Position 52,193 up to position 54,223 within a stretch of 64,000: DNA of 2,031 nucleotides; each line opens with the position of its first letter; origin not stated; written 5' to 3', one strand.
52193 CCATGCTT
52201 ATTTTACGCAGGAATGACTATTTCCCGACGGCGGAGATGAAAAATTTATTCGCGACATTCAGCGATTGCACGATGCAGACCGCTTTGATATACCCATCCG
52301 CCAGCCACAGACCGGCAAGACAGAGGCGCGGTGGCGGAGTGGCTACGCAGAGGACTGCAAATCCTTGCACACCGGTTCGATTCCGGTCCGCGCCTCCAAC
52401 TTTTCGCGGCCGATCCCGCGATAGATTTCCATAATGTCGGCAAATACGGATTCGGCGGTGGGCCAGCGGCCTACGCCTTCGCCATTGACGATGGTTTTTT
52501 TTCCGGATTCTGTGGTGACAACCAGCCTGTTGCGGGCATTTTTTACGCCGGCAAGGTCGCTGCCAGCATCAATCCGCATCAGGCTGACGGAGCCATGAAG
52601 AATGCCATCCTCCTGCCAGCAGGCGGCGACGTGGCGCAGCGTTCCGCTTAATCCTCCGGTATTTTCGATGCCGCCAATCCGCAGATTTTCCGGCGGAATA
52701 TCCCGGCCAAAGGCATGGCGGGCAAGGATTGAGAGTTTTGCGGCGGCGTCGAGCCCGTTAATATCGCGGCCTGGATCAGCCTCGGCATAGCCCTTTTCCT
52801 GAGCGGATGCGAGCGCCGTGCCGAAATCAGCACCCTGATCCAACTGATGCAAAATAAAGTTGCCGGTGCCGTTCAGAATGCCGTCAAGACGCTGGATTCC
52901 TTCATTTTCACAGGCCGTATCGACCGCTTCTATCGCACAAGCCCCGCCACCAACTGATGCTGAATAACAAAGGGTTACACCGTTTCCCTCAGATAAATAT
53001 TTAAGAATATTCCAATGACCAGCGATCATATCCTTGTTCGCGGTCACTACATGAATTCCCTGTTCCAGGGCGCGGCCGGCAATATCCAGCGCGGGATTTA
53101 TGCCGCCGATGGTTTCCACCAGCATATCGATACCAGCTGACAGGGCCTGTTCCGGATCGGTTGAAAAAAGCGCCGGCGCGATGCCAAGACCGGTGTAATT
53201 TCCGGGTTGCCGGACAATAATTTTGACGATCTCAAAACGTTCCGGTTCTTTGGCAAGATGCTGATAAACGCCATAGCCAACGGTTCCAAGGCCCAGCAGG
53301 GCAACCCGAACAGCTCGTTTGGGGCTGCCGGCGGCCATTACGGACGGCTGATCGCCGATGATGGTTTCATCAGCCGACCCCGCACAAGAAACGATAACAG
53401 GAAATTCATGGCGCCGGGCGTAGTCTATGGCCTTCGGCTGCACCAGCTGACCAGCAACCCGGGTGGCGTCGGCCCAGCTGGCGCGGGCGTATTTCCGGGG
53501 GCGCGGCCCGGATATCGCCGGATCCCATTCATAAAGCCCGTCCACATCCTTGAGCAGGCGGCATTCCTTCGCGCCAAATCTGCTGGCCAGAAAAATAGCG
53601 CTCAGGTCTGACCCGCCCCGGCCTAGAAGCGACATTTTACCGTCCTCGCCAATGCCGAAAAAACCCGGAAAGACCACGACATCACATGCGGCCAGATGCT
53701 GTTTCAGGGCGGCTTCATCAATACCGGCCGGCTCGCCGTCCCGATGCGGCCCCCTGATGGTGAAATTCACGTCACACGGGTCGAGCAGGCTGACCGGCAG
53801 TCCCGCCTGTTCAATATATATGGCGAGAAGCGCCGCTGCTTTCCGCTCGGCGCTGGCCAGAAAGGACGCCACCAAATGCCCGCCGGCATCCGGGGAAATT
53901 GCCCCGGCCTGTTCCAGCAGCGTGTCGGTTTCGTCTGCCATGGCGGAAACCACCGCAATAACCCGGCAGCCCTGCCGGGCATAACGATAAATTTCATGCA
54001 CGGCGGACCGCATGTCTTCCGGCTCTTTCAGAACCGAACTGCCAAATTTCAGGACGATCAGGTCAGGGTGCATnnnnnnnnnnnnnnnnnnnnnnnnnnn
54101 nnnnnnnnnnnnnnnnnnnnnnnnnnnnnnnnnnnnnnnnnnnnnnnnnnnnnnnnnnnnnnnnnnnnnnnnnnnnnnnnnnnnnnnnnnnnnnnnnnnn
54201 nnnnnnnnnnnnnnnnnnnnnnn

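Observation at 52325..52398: Convergent 56-nt overlap between tRNA-Cys and the 3' end of the aspartokinase-homoserine dehydrogenase gene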

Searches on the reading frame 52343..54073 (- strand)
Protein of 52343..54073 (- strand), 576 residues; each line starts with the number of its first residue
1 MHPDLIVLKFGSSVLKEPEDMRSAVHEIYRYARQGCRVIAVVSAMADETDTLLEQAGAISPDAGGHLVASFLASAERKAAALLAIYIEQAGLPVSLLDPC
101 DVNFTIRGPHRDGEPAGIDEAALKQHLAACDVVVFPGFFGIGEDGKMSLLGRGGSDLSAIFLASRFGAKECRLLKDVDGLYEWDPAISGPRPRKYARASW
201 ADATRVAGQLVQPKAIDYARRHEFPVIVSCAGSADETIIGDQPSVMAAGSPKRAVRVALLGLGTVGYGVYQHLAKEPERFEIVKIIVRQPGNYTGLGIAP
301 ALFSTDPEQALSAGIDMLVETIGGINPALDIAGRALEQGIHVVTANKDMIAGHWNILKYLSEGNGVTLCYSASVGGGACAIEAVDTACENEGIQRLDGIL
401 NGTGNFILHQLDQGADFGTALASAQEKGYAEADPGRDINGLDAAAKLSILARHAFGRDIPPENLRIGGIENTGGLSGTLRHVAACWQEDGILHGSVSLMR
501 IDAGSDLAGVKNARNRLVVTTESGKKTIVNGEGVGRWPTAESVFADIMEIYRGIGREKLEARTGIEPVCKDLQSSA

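Call 4: search_protein_families(library=pfam, proteins=[window:52343-54073:-])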
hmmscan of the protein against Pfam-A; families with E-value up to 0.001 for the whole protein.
window:52343-54073:- (576 aa): 3 families
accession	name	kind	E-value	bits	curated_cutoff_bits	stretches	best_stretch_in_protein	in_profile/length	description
PF00742.24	Homoserine_dh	-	2.7e-39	135.2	22.9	1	381-548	3-173/173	Homoserine dehydrogenase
PF00696.33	AA_kinase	-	3.1e-34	119.2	24.9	1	5-228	2-232/234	Amino acid kinase family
PF03447.22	NAD_binding_3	-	2.1e-12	48.2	24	1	261-370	1-115/116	Homoserine dehydrogenase, NAD binding domain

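Call 7: find_homologous_proteins(query=window:52343-54073:-)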
Query window:52343-54073:- (576 aa): 5961 proteins with E <= 0.001 among 8000 candidates; the best 120 are listed.
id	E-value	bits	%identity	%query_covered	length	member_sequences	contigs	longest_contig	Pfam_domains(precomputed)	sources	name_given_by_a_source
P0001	0.0e+0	1291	100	100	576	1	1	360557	PF00696.34,PF00742.25,PF03447.23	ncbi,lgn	-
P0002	9.5e-139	482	44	97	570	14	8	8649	PF00696.34,PF00742.25,PF03447.23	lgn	-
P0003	2.5e-137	477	45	96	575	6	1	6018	PF00696.34,PF00742.25,PF03447.23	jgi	jgi:homoserine dehydrogenase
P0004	1.2e-136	475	45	95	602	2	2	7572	PF00696.34,PF00742.25,PF03447.23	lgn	-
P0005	2.2e-136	474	44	97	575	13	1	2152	PF00696.34,PF00742.25,PF03447.23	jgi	-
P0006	1.5e-135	471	46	95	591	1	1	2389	PF00696.34,PF00742.25,PF03447.23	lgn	-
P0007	9.5e-135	468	45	96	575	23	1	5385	PF00696.34,PF00742.25,PF03447.23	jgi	jgi:homoserine dehydrogenase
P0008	2.2e-134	467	46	95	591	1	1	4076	PF00696.34,PF00742.25,PF03447.23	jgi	jgi:homoserine dehydrogenase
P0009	4.0e-134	466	45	96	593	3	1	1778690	PF00696.34,PF00742.25,PF03447.23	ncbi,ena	-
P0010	7.4e-134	465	46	96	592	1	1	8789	PF00696.34,PF00742.25,PF03447.23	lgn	-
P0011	8.5e-134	465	45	95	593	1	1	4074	PF00696.34,PF00742.25,PF03447.23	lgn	-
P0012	1.1e-133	465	45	95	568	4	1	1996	PF00696.34,PF00742.25,PF03447.23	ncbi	-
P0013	3.9e-133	463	44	96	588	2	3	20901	PF00696.34,PF00742.25,PF03447.23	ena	-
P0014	5.2e-133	463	45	95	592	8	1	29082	PF00696.34,PF00742.25,PF03447.23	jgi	jgi:homoserine dehydrogenase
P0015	7.8e-133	462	45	95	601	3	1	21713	PF00696.34,PF00742.25,PF03447.23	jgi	jgi:homoserine dehydrogenase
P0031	7.1e-129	449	41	98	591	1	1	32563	PF00696.34,PF00742.25,PF03447.23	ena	-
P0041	9.7e-128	445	45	99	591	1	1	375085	PF00696.34,PF00742.25,PF03447.23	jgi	jgi:homoserine dehydrogenase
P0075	3.1e-124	434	42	97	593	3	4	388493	PF00696.34,PF00742.25,PF03447.23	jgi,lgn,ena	-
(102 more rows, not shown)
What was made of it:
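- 52343..54073 (-): CDS for a 576-aa aspartokinase-homoserine dehydrogenase fusion without ACT domains. More than 5000 homologues, the best at 44-46% identity (call 7).
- On Bifunctional aspartokinase-homoserine dehydrogenase (ThrA/MetL equivalogs): It belongs to a separate short fusion family with more than 5000 members (call 7).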

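Call 8: find_related_loci(query=window:52346-54073:-, collection=genome_contigs, flank=6000)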
Query window:52346-54073:- (576 aa) in genome_contigs; peptide patterns used: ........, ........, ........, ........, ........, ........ (x = any residue, [..] = any of these).
60 stretches matched a pattern, but none encodes a relative of the query by tblastn (E <= 1e-3).
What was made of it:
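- Tried and rejected: A genome_contigs scan with the single AK-HSDH protein found no relative (call 8).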

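Call 10: find_encoding_contigs(protein=P0001, flank=10000, max_places=6)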
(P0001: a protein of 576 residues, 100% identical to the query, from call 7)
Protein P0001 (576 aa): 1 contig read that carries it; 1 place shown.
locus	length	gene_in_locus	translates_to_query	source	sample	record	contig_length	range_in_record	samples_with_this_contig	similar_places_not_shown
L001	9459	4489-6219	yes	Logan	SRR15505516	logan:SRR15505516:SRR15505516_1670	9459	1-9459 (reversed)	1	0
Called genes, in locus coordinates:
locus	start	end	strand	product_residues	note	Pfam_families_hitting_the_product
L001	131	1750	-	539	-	PF07969:Amidohydro_3 (faint), PF01979:Amidohydro_1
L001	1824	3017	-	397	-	PF01053:Cys_Met_Meta_PP, PF00155:Aminotran_1_2 (weak)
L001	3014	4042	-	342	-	PF00561:Abhydrolase_1, PF12697:Abhydrolase_6 (weak), PF12146:Hydrolase_4 (weak)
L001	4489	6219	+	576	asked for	PF00696:AA_kinase, PF03447:NAD_binding_3, PF00742:Homoserine_dh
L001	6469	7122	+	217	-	PF01135:PCMT, PF00398:RrnaAD, PF13489:Methyltransf_23 (faint), PF05175:MTS (faint), PF13649:Methyltransf_25, PF13847:Methyltransf_31 (weak), PF08241:Methyltransf_11 (weak), PF08242:Methyltransf_12 (weak)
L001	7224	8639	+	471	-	PF02321:OEP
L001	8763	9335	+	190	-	PF10691:DUF2497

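Call 26: find_encoding_contigs(protein=P0009, flank=8000, max_places=1)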
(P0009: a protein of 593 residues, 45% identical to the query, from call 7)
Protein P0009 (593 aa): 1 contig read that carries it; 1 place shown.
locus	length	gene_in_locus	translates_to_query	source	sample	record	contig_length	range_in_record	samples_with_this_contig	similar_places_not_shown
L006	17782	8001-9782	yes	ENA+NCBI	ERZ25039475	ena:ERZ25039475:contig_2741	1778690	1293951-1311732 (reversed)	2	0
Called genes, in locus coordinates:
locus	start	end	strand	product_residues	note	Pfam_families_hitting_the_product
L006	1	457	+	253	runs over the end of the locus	PF00027:cNMP_binding, PF07238:PilZ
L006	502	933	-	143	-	PF01934:HepT-like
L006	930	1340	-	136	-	PF18765:Polbeta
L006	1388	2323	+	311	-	PF00781:DAGK_cat, PF01513:NAD_kinase (weak), PF19279:YegS_C (weak)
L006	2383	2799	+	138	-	-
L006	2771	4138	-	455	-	PF00083:Sugar_tr, PF07690:MFS_1, PF00854:PTR2 (faint), PF03137:OATP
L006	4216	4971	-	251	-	-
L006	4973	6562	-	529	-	PF06057:VirJ (weak), PF12146:Hydrolase_4 (faint), PF01083:Cutinase (faint), PF06057:VirJ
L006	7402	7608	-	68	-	-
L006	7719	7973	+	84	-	PF01053:Cys_Met_Meta_PP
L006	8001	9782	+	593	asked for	PF00696:AA_kinase, PF03447:NAD_binding_3, PF00742:Homoserine_dh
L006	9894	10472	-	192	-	-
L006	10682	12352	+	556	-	-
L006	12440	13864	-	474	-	-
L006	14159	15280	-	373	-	PF01817:CM_2, PF02153:PDH_N (weak), PF20463:PDH_C (weak)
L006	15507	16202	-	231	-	-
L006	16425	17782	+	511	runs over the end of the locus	PF07690:MFS_1, PF00854:PTR2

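Call 27: find_encoding_contigs(protein=P0041, flank=8000, max_places=1)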
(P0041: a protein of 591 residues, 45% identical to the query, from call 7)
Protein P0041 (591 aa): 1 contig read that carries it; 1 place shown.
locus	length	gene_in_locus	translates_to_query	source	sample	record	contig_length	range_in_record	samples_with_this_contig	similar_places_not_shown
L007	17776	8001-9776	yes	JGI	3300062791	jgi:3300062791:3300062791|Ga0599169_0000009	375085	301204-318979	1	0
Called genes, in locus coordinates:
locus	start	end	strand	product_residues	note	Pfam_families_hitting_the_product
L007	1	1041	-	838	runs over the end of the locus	PF00270:DEAD (faint), PF04851:ResIII (faint), PF06733:DEAD_2, PF13307:Helicase_C_2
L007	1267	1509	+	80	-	PF01402:RHH_1, PF12651:RHH_3 (faint)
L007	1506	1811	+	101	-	-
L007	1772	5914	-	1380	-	PF00668:Condensation, PF00501:AMP-binding, PF13193:AMP-binding_C (faint), PF05050:Methyltransf_21, PF00550:PP-binding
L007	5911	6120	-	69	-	-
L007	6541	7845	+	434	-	PF01053:Cys_Met_Meta_PP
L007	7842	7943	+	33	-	-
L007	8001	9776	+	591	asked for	PF00696:AA_kinase, PF03447:NAD_binding_3, PF00742:Homoserine_dh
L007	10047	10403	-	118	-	-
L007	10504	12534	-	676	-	-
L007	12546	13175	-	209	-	PF00132:Hexapep (faint)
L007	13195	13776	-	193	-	-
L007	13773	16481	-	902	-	PF13535:ATP-grasp_4, PF18603:LAL_C2, PF00152:tRNA-synt_2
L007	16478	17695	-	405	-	PF04055:Radical_SAM (weak)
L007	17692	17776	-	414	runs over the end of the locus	PF04339:FemAB_like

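Call 28: find_encoding_contigs(protein=P0002, flank=8000, max_places=1)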
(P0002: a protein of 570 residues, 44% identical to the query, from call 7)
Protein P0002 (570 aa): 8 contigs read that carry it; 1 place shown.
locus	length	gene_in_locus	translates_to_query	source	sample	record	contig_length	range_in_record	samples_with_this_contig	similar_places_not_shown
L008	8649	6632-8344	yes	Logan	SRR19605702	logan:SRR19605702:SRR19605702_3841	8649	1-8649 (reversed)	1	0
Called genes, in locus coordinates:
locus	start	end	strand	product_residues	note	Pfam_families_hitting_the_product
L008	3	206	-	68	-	?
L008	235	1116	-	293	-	PF05853:BKACE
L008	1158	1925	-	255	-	PF01177:Asp_Glu_race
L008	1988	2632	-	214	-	PF00440:TetR_N, PF17932:TetR_C_24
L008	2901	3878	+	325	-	PF02746:MR_MLE_N, PF13378:MR_MLE_C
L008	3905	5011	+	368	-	PF00155:Aminotran_1_2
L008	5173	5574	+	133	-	PF10000:ACT_3, PF13840:ACT_7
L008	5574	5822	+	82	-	PF26604:CBU_0592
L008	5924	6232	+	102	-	-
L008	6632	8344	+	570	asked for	PF00696:AA_kinase, PF03447:NAD_binding_3, PF00742:Homoserine_dh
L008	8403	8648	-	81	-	?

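Call 29: find_related_loci(query=A2, collection=genome_contigs, flank=10000)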
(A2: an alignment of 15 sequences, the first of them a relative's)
Query A2 (471 aa) in genome_contigs; peptide patterns used: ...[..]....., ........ (x = any residue, [..] = any of these).
600 stretches matched a pattern (row limit reached: there are more); 595 encode a relative of the query (tblastn E <= 1e-3); the best 80 are kept; 80 distinct loci.
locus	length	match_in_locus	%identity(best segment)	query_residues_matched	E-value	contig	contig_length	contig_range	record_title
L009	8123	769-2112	54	19-469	8e-141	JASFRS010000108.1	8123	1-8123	MAG: Sphingomonadales bacterium isolate D1103M02metaG_Bin_675 D1103M02metaG_FD_scaffold_3831_c1, whole genome shotgun se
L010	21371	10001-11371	49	4-468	1e-129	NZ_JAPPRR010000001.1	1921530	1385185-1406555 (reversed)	Pseudokordiimonas caeni strain LB-31 LB-31_scaffold1, whole genome shotgun sequence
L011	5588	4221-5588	49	2-467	3e-129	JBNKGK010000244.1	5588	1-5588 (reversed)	MAG: Kordiimonas sp. isolate E1E2.bin.30.strict NODE_244_length_5588_cov_3.121575, whole genome shotgun sequence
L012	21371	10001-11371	50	4-471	3e-128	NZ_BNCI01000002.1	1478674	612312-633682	Kordiimonas sediminis strain KCTC 42590 sequence02, whole genome shotgun sequence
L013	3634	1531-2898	50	1-468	2e-129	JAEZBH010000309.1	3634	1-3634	MAG: Proteobacteria bacterium isolate OH_CBrB_185 k127_1717263, whole genome shotgun sequence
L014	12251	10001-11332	49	1-463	5e-126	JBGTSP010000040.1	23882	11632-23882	MAG: Alphaproteobacteria bacterium isolate WDNA12_bin.34.orig NODE_1477_length_23882_cov_1.926458, whole genome shotgun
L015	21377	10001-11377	46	1-471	5e-123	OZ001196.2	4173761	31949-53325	MAG: Kordiimonas sp. isolate da5ff843-04ae-4914-8a3f-070dd38dcee2 genome assembly, chromosome: 1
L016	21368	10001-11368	50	1-470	2e-119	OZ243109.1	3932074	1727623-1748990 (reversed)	MAG: Parvibaculaceae bacterium isolate d6b24224-2beb-412f-9baf-8c6252591611 genome assembly, chromosome: 1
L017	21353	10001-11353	45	1-471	1e-116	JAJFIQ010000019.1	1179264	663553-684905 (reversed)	MAG: Emcibacter sp. isolate OFTM17 OFTM17_18, whole genome shotgun sequence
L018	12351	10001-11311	47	6-463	4e-114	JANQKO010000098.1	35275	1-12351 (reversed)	MAG: Alphaproteobacteria bacterium isolate PL25a_bin.159 k99_557024, whole genome shotgun sequence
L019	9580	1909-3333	48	8-469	1e-112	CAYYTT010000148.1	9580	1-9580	MAG TPA_asm: uncultured Alphaproteobacteria bacterium isolate SRP128890_co1_225 genome assembly, contig: NODE_10241_leng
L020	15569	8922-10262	46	2-468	3e-111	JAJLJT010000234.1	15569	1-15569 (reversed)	MAG: Alphaproteobacteria bacterium isolate C-106 k141_1220206, whole genome shotgun sequence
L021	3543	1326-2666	45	4-470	6e-111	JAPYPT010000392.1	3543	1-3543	MAG: Alphaproteobacteria bacterium isolate PW10.maxbin2.068 PW10_29749_length_3543_cov_9.059346, whole genome shotgun se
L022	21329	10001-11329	43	1-469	4e-108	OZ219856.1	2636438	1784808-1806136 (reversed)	MAG: Alphaproteobacteria bacterium isolate d3d0b66b-18c7-443e-bf48-04344bd14b82 genome assembly, chromosome: 1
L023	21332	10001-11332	47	9-468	7e-106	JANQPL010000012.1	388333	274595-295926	MAG: Alphaproteobacteria bacterium isolate IP29b_bin.162 k99_1893106, whole genome shotgun sequence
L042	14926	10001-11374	43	10-467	1e-97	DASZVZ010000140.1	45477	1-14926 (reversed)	MAG TPA_asm: Pseudolabrys sp. isolate SMAG_U6144 k141_752669, whole genome shotgun sequence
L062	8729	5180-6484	40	23-469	8e-95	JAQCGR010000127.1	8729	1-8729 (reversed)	MAG: Proteobacteria bacterium isolate casp40-mb.210 NODE_18834_length_8729_cov_0.062225, whole genome shotgun sequence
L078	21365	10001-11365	41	2-469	1e-92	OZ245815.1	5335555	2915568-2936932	MAG: Alphaproteobacteria bacterium isolate 7f0d7cf2-30dd-46ca-8880-9cb867015a81 genome assembly, chromosome: 1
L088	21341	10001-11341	42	2-463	1e-91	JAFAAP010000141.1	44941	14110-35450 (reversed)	MAG: Proteobacteria bacterium isolate OH_PFB_89 k127_272028, whole genome shotgun sequence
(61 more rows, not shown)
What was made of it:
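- Tried and rejected: It was replaced by a TolC alignment scan (call 29) and by contig look-ups.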

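Call 38: search_protein_families(library=pfam, proteins=[L018:7921-8649:+, L014:7311-9011:+, L042:7886-8911:+, L016:7478-8797:+, L062:2725-4146:+, L088:9060-9833:-, L078:8198-8806:+], max_evalue=0.001)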
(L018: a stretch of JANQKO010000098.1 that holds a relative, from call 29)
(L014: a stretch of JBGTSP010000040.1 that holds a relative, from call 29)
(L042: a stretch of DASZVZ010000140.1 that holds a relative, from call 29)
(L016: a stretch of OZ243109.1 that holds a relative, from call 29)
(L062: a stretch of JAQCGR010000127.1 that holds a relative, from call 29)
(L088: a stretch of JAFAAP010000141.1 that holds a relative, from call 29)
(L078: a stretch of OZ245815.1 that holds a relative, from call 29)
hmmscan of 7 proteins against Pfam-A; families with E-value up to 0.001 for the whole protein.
L018:7921-8649:+ (242 aa): 1 family
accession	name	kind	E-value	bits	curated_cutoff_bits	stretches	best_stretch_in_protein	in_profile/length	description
PF00589.27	Phage_integrase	-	1.3e-25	90.6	27.1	1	30-192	3-169/172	Phage integrase family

L014:7311-9011:+ (566 aa): 4 families
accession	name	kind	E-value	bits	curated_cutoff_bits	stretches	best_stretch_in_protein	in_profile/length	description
PF01050.24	MannoseP_isomer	-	3.3e-41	140.6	23.6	1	371-484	3-116/116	Mannose-6-phosphate isomerase C-terminal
PF07883.17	Cupin_2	-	1.6e-12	47.4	27.2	1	400-466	2-67/70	Cupin domain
PF22640.1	ManC_GMP_beta-helix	-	8.6e-09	35.6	27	1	312-365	1-54/55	MannoseP isomerase/GMP-like beta-helix domain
PF00483.29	NTP_transferase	-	7.3e-08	32.7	21.2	1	15-154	2-137/245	Nucleotidyl transferase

L042:7886-8911:+ (341 aa): 1 family
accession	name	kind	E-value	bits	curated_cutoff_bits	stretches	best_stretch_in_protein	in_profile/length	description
PF04116.19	FA_hydroxylase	-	2.8e-20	73.5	31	1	131-279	2-132/132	Fatty acid hydroxylase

L016:7478-8797:+ (439 aa): 1 family
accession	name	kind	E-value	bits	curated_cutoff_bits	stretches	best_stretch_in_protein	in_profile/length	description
PF04932.20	Wzy_C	-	1.1e-11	45.2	31.7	1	210-349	3-148/149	O-Antigen ligase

L062:2725-4146:+ (473 aa): 0 families

L088:9060-9833:- (257 aa): 0 families

L078:8198-8806:+ (202 aa): 0 families
